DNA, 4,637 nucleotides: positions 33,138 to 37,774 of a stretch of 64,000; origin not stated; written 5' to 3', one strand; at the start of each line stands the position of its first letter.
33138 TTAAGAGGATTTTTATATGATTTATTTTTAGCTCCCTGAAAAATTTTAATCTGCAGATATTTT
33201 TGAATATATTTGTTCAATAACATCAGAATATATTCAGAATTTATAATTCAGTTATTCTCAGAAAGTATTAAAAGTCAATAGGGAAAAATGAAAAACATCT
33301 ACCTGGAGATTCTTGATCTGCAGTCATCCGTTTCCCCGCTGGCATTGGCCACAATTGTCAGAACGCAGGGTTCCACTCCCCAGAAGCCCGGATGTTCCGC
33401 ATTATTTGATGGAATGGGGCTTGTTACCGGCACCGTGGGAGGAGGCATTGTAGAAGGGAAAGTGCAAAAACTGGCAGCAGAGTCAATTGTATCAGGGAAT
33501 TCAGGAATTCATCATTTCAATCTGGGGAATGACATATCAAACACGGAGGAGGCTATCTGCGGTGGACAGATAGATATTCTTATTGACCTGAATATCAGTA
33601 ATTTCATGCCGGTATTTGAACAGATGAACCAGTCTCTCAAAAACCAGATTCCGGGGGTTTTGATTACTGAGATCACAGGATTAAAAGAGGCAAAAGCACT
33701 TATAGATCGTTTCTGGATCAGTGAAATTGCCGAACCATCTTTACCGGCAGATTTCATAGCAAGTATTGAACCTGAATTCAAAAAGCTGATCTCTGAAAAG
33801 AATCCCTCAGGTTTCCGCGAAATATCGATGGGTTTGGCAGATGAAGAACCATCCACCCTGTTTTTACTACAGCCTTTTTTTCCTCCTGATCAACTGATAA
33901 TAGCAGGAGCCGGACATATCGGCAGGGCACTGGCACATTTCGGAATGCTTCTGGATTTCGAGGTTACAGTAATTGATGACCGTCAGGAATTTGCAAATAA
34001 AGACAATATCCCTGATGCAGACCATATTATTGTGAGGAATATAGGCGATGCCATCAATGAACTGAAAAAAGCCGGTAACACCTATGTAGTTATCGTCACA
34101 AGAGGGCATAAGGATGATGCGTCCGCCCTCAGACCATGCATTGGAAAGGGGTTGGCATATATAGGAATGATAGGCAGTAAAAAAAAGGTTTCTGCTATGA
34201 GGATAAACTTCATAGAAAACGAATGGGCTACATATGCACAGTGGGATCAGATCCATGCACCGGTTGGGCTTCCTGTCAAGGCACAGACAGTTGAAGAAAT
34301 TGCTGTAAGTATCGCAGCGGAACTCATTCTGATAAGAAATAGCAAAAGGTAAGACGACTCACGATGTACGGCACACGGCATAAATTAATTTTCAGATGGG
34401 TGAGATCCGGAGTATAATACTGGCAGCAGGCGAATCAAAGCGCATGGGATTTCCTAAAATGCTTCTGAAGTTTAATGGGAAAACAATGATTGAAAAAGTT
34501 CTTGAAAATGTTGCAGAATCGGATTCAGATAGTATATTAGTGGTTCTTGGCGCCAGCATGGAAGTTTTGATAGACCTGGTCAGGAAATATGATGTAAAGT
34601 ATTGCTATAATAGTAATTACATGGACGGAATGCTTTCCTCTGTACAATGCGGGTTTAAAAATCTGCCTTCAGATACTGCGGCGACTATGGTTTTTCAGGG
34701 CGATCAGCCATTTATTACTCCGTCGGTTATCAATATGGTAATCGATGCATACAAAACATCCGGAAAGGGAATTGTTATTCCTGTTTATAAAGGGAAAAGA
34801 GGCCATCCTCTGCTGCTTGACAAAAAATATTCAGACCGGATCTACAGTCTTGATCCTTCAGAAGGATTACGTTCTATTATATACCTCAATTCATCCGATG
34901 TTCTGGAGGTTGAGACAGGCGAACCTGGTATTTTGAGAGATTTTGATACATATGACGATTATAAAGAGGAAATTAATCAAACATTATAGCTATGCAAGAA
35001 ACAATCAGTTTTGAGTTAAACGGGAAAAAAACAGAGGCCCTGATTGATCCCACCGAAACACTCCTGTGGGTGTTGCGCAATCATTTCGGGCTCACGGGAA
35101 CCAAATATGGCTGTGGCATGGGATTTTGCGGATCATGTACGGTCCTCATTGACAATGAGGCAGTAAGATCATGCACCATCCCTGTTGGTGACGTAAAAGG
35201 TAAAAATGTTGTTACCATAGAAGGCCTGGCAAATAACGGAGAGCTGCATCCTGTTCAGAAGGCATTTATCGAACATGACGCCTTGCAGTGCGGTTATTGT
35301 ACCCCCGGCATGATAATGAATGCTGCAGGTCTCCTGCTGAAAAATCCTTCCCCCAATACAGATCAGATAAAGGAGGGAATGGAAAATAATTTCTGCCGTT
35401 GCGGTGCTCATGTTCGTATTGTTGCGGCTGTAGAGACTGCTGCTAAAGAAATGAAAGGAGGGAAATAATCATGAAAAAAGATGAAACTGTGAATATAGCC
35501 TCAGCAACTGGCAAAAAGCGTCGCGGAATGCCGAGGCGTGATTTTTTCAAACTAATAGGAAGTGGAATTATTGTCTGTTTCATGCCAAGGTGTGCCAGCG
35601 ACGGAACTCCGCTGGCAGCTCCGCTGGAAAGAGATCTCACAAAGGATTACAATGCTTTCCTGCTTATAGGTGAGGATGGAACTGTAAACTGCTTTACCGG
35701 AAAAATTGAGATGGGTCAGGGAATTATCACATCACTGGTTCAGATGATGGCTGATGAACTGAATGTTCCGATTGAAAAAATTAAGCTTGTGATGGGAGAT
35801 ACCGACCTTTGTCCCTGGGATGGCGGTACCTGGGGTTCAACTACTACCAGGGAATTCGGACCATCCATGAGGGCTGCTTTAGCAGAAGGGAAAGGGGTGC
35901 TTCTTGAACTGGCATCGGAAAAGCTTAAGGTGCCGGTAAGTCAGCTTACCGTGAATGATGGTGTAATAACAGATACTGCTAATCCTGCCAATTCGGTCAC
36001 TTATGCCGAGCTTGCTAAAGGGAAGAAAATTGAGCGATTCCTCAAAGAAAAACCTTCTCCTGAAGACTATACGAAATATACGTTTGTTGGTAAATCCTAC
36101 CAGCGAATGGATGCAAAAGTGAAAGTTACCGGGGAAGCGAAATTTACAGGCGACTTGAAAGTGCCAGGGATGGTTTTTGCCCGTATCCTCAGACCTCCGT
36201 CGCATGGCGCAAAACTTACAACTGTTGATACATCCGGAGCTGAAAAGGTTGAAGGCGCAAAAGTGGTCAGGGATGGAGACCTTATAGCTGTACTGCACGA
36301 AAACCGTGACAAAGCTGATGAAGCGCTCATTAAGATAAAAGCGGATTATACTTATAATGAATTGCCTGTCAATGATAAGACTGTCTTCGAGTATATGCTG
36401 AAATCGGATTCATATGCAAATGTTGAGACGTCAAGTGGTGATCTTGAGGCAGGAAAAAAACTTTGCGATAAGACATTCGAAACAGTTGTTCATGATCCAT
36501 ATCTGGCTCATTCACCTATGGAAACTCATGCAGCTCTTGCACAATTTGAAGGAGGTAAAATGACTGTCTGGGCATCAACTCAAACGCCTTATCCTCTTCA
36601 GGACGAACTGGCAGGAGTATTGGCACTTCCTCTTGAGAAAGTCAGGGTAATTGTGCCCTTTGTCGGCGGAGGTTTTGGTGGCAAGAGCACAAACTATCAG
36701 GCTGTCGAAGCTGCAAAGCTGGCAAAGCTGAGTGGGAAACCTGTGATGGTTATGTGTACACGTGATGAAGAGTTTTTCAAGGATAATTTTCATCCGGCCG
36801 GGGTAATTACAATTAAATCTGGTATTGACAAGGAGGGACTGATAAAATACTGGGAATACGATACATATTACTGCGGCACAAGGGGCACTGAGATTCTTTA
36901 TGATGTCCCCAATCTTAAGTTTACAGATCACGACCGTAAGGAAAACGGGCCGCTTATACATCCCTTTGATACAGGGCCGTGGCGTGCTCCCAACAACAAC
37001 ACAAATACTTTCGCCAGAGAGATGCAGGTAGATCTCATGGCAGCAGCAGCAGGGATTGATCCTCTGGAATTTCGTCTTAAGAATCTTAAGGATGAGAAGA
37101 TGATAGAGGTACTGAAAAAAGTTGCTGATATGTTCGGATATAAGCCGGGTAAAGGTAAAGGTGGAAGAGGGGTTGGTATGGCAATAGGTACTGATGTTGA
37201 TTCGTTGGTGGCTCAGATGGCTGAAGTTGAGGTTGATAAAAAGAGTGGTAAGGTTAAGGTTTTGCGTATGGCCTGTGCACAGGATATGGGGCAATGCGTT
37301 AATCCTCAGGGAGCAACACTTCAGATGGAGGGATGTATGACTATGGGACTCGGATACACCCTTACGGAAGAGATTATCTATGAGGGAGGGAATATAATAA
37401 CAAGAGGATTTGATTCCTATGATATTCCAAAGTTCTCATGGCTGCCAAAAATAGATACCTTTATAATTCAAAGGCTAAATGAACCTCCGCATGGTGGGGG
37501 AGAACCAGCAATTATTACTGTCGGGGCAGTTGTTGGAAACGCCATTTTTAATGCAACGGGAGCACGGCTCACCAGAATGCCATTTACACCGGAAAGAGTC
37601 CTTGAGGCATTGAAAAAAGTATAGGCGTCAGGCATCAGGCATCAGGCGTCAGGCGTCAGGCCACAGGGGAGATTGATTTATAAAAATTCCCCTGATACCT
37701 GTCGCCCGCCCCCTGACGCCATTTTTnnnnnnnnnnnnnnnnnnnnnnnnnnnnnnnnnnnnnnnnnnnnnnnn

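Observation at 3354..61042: Dispersed family of degenerate 7-nt-period arrays, mostly butted against CDS ends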

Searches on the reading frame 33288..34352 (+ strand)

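Call 6: search_protein_families(library=ncbifam, proteins=[window:33288-34352:+])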
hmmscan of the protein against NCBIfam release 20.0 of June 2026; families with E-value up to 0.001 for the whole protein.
window:33288-34352:+ (354 aa): 2 families
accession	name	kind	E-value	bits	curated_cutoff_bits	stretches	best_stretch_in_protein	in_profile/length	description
NF045664.1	XdhC_rel_AOR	equivalog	6e-79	265.8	350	1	7-351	4-345/346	XdhC family aldehyde oxidoreductase maturation factor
TIGR02964.1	xanthine_xdhC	equivalog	7.9e-30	104.2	161.6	2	201-347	101-246/246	xanthine dehydrogenase accessory protein XdhC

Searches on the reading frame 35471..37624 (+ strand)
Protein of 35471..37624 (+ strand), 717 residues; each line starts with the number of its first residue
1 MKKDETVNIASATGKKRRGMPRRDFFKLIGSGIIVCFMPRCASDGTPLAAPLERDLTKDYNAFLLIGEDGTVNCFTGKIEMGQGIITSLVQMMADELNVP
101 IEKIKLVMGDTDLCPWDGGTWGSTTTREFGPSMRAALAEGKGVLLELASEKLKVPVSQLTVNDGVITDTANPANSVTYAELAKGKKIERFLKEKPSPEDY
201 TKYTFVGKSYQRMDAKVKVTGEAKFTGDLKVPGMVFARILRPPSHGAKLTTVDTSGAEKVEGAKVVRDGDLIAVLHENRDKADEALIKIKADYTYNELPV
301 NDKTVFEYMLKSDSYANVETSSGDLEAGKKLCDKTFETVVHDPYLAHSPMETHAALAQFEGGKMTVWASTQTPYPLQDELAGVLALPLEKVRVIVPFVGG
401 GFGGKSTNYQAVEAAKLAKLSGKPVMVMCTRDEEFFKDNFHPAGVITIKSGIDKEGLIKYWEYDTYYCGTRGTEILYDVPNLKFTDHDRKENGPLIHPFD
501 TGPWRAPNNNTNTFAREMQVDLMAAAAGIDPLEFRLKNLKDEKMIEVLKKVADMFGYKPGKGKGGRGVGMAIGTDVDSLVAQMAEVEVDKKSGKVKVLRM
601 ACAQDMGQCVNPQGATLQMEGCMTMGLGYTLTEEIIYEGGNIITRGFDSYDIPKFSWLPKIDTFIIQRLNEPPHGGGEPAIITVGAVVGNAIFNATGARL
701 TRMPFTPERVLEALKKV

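Call 6: search_protein_families(library=ncbifam, proteins=[window:35471-37624:+])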
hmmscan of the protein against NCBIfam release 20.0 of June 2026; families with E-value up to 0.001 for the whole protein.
window:35471-37624:+ (717 aa): 13 families
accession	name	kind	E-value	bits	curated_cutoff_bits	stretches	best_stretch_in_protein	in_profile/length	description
TIGR03194.1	4hydrxCoA_A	equivalog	2.6e-85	287.4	994.55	4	316-543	143-382/746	4-hydroxybenzoyl-CoA reductase subunit alpha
NF043082.1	XdhA_XDHase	equivalog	4.7e-83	279.6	780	4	578-716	610-754/758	xanthine dehydrogenase subunit XdhA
NF007426.0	PRK09970.1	equivalog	3.2e-79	266.9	916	4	269-550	107-405/761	xanthine dehydrogenase molybdenum-binding subunit XdhA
NF041018.1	glyceraldDH_alpha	equivalog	3.2e-67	227.5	790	4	269-459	104-301/741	glyceraldehyde dehydrogenase subunit alpha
TIGR03196.1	pucD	equivalog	7.8e-67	226.3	783.65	4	578-710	618-754/763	xanthine dehydrogenase subunit D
NF041671.1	peri_hyde_PaoC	equivalog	4.1e-61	207.3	1180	2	271-540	111-388/735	aldehyde oxidoreductase molybdenum-binding subunit PaoC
TIGR03311.1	Se_dep_XDH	equivalog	1.5e-49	168.9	830.45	4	321-538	313-539/848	selenium-dependent xanthine dehydrogenase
NF040766.1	CODH_aero_grp5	exception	1.2e-47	162.7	950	3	62-182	471-591/785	aerobic carbon-monoxide dehydrogenase large subunit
TIGR03313.1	Se_sel_red_Mo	hypoth_equivalog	4e-43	147.2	1101.9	3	315-461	354-500/951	molybdopterin-dependent oxidoreductase Mo/Fe-S-binding subunit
TIGR02965.1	xanthine_xdhB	equivalog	2.1e-40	138.7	849.5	3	271-542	96-378/758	xanthine dehydrogenase molybdopterin binding subunit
NF045668.1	pterin_aldehy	equivalog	2.7e-34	118.4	1100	2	582-715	770-905/905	molybdopterin-dependent aldehyde oxidoreductase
TIGR02416.1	CO_dehy_Mo_lg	equivalog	4.7e-33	114.3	991.15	3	343-438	182-280/770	aerobic carbon-monoxide dehydrogenase large subunit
TIGR02969.1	mam_aldehyde_ox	subfamily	3.2e-26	91.1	1912.3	3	247-466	641-865/1330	aldehyde oxidase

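Call 10: find_encoding_contigs(protein=window:35471-37624:+, flank=3000, max_places=6)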
Protein window:35471-37624:+ (717 aa): no gene with exactly this product is on record in the collection.

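Call 12: find_related_loci(query=window:35471-37624:+, collection=genome_contigs, flank=10000)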
Query window:35471-37624:+ (717 aa) in genome_contigs; peptide patterns used: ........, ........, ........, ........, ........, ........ (x = any residue, [..] = any of these).
293 stretches matched a pattern; 220 encode a relative of the query (tblastn E <= 1e-3); the best 80 are kept; 80 distinct loci.
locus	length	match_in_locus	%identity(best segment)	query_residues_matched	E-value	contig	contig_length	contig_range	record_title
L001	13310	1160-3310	72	1-717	0e+0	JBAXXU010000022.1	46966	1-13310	MAG: Bacteroidota bacterium isolate ELA747 MAG747_22, whole genome shotgun sequence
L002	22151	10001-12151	82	1-717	0e+0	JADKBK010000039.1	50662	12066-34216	MAG: Bacteroidales bacterium isolate Mari_18-Q3-R65-66_MAXAC.219 tig00869887-10-518250, whole genome shotgun sequence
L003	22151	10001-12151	70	1-717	0e+0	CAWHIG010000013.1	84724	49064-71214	MAG: uncultured Bacteroidales bacterium isolate MFD01872.bin.3.201 genome assembly, contig: contig_36338, whole genome s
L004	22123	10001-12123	85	10-716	0e+0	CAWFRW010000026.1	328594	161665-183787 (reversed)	MAG: uncultured Bacteroidales bacterium isolate MFD00905.bin.2.145 genome assembly, contig: contig_76665, whole genome s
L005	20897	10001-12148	68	3-717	0e+0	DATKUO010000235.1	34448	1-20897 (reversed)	MAG TPA_asm: Bacteroidales bacterium isolate SMAG_U14109 k141_1077512, whole genome shotgun sequence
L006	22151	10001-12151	68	1-717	0e+0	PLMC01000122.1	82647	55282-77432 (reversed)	MAG: Bacteroidales bacterium isolate fen_982 73.20120800_E3S.3_contig_1377, whole genome shotgun sequence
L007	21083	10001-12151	68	1-717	0e+0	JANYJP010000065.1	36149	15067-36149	MAG: Bacteroidales bacterium isolate GL140_4_metabinner_12 GL140_4_k141_369828, whole genome shotgun sequence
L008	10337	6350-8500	67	1-717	0e+0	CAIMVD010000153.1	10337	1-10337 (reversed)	MAG: uncultured Bacteroidetes bacterium isolate Loclat_bin-20678 genome assembly, contig: bin-20678:153/411, whole genom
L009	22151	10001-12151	67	1-717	0e+0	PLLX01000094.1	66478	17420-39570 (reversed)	MAG: Bacteroidales bacterium isolate fen_983 73.20120800_E3S.44_contig_366, whole genome shotgun sequence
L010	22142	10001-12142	69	1-717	0e+0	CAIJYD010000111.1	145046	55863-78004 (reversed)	MAG: uncultured Bacteroidetes bacterium isolate Loclat_bin-13856 genome assembly, contig: bin-13856:111/135, whole genom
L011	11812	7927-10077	67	1-717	0e+0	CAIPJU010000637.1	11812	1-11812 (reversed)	MAG: uncultured Bacteroidetes bacterium isolate Umea3p4_bin-0738 genome assembly, contig: bin-0738:0637/1105, whole geno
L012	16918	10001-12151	68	1-717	0e+0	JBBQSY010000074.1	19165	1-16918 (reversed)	MAG: Bacteroidales bacterium isolate Co_metawrap_1788 Cmw_1788_k141_7916171_length_19165_cov_19.9920, whole genome shotg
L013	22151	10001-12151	67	1-717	0e+0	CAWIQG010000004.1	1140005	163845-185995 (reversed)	MAG: uncultured Bacteroidales bacterium isolate MFD01476.bin.1.83 genome assembly, contig: contig_54151, whole genome sh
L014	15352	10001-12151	69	1-717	0e+0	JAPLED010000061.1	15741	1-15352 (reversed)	MAG: Bacteroidia bacterium isolate LacPavin_0920_WC90_MAG_39_66 LacPavin_0920_WC90_scaffold_1654338, whole genome shotgu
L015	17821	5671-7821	68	1-717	0e+0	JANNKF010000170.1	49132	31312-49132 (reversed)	MAG: Bacteroidales bacterium isolate SOY_4_C_metabat_21 SOY_4_C_k141_1615322, whole genome shotgun sequence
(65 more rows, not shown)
